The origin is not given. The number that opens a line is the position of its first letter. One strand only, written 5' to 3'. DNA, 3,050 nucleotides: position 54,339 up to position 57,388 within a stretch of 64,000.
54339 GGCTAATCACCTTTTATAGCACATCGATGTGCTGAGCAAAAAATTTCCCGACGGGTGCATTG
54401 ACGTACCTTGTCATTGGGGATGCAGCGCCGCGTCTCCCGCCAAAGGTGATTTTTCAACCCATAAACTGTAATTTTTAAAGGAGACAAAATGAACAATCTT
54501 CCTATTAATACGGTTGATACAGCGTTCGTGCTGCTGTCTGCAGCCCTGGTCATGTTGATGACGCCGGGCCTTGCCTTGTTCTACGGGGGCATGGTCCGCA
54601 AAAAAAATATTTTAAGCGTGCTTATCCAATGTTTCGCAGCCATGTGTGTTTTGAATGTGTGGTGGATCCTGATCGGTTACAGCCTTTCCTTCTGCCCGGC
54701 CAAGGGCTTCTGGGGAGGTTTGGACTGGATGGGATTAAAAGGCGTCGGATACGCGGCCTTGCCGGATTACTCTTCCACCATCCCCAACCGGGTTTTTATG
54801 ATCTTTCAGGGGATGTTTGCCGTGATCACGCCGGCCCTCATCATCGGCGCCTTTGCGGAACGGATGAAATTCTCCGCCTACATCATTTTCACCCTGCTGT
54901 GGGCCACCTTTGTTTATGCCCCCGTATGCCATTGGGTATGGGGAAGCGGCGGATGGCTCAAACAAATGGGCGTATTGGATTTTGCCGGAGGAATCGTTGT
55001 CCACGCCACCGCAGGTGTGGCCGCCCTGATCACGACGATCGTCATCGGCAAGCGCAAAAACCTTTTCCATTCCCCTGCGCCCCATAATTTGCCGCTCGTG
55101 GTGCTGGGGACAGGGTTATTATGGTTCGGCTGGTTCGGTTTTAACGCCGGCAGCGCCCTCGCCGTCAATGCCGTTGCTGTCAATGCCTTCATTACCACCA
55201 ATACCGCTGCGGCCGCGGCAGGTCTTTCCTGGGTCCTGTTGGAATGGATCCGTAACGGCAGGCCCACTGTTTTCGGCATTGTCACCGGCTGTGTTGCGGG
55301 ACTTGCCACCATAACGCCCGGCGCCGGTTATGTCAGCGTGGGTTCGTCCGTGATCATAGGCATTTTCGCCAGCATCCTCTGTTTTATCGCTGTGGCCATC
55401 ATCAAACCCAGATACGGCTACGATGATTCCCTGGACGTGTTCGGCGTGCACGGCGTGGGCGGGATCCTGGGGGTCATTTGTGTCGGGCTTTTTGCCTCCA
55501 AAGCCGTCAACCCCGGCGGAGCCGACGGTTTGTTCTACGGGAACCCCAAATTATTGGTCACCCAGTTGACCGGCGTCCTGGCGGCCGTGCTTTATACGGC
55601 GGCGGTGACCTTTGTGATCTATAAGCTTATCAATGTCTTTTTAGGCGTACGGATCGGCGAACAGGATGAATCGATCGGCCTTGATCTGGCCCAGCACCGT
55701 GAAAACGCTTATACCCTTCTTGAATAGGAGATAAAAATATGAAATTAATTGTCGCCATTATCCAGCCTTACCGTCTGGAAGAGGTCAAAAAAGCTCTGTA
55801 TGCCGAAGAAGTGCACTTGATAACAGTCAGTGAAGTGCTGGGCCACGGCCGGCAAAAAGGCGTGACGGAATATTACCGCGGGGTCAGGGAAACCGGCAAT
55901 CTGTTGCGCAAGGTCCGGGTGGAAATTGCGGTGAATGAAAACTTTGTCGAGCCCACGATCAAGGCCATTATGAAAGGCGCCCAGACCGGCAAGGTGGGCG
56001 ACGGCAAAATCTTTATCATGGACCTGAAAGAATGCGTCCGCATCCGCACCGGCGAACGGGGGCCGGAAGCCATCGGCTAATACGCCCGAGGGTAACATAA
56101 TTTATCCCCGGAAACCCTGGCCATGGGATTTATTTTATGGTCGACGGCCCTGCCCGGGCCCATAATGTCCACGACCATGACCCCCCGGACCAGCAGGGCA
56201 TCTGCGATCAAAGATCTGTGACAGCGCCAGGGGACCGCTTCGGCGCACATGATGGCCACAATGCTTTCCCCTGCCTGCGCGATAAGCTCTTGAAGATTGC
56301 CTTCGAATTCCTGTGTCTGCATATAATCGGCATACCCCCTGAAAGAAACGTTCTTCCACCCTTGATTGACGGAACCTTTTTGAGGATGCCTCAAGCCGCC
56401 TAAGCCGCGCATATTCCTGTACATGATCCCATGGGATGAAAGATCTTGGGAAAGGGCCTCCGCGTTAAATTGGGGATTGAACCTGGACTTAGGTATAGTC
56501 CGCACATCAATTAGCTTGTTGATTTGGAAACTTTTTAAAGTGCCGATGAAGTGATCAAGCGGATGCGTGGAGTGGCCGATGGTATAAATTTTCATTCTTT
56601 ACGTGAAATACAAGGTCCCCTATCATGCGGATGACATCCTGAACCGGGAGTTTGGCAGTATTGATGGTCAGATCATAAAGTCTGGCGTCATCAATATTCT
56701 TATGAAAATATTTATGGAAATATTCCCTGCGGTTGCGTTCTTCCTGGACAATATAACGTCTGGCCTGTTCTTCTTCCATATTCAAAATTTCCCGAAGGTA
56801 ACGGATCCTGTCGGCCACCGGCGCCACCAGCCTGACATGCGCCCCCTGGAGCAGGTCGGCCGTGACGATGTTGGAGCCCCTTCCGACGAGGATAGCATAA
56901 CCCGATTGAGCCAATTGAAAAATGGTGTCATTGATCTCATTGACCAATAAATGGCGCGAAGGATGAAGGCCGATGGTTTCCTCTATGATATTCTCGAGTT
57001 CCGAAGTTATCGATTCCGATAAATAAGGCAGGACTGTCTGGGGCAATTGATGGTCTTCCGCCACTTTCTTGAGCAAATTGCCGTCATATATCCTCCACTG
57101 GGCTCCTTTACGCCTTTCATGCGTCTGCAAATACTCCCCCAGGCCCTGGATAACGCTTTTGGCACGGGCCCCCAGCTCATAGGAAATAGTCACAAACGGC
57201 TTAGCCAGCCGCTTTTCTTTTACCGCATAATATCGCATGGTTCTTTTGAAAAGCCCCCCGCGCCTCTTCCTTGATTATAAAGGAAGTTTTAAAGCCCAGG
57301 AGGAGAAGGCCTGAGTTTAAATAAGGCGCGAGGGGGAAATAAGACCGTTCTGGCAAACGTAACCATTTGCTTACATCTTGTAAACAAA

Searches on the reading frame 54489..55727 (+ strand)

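Call 68: search_protein_families(library=pfam, proteins=[window:54489-55727:+], max_evalue=0.00001)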
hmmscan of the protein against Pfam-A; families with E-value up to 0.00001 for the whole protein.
window:54489-55727:+ (412 aa): 1 family
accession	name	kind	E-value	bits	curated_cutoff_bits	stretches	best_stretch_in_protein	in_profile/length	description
PF00909.26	Ammonium_transp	-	3.3e-130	434.8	23.2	1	12-408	1-399/399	Ammonium Transporter Family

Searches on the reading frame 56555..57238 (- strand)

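Call 68: search_protein_families(library=pfam, proteins=[window:56555-57238:-], max_evalue=0.00001)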
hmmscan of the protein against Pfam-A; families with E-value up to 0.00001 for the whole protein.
window:56555-57238:- (227 aa): 1 family
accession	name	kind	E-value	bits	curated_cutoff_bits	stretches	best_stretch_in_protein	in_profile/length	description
PF13189.12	Cytidylate_kin2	-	9.3e-24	85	28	1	16-196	2-176/176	Cytidylate kinase-like family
